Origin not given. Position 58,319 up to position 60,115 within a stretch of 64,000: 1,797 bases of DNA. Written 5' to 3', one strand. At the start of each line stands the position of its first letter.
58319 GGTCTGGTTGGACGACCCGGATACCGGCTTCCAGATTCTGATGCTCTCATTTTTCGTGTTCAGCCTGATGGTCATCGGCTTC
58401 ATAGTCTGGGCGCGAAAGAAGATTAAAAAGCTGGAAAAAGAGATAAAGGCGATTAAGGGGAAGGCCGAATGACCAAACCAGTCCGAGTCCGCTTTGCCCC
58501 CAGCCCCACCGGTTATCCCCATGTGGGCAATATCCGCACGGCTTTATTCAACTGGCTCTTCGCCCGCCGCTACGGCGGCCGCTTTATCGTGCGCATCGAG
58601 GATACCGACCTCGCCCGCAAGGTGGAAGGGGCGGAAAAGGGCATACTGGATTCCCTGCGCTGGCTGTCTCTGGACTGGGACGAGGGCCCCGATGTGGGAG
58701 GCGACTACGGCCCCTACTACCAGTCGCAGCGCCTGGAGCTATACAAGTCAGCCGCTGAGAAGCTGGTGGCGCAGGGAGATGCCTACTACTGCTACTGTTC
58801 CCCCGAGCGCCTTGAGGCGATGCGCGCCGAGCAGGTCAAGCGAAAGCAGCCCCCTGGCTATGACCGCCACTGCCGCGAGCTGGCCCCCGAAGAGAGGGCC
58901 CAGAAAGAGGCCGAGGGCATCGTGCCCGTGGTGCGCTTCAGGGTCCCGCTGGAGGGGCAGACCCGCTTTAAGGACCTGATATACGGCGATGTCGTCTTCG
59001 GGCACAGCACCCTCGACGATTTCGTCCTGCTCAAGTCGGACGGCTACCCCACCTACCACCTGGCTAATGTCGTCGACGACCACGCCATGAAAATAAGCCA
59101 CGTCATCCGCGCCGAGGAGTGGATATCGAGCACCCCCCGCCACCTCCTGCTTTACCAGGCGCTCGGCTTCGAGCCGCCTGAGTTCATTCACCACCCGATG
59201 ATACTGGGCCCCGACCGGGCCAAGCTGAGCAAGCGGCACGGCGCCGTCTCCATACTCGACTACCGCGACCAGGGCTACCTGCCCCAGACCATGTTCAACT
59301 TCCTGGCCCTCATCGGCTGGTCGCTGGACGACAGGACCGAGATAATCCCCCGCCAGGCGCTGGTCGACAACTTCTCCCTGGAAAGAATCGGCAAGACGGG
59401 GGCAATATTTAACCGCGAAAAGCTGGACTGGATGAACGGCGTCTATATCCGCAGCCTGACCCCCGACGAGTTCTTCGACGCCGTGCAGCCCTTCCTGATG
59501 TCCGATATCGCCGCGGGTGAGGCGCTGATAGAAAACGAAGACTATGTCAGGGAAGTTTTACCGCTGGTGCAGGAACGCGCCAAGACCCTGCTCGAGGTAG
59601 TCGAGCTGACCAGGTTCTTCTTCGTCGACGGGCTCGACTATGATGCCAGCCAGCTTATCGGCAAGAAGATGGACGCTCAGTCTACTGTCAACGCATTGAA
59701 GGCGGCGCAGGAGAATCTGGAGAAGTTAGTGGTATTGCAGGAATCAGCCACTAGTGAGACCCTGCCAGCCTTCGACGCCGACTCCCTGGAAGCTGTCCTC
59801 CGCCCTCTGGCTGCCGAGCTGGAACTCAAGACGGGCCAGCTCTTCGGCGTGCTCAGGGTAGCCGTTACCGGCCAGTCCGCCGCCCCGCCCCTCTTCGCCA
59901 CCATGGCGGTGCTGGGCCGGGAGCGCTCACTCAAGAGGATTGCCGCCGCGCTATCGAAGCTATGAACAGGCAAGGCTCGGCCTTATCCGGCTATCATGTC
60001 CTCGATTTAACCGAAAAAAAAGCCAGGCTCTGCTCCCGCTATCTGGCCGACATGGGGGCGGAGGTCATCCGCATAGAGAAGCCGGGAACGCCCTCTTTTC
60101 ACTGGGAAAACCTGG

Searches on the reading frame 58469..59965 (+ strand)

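Call 68: search_protein_families(library=pfam, proteins=[window:58469-59965:+], max_evalue=0.001)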
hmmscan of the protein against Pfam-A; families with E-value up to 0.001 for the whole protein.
window:58469-59965:+ (498 aa): 2 families
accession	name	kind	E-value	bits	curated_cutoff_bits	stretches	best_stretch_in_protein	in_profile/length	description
PF00749.27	tRNA-synt_1c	-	3.6e-108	361.6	23.4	1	5-321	2-314/314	tRNA synthetases class I (E and Q), catalytic domain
PF19269.4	Anticodon_2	-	6.5e-32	111.3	23.6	1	334-495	1-141/141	Anticodon binding domain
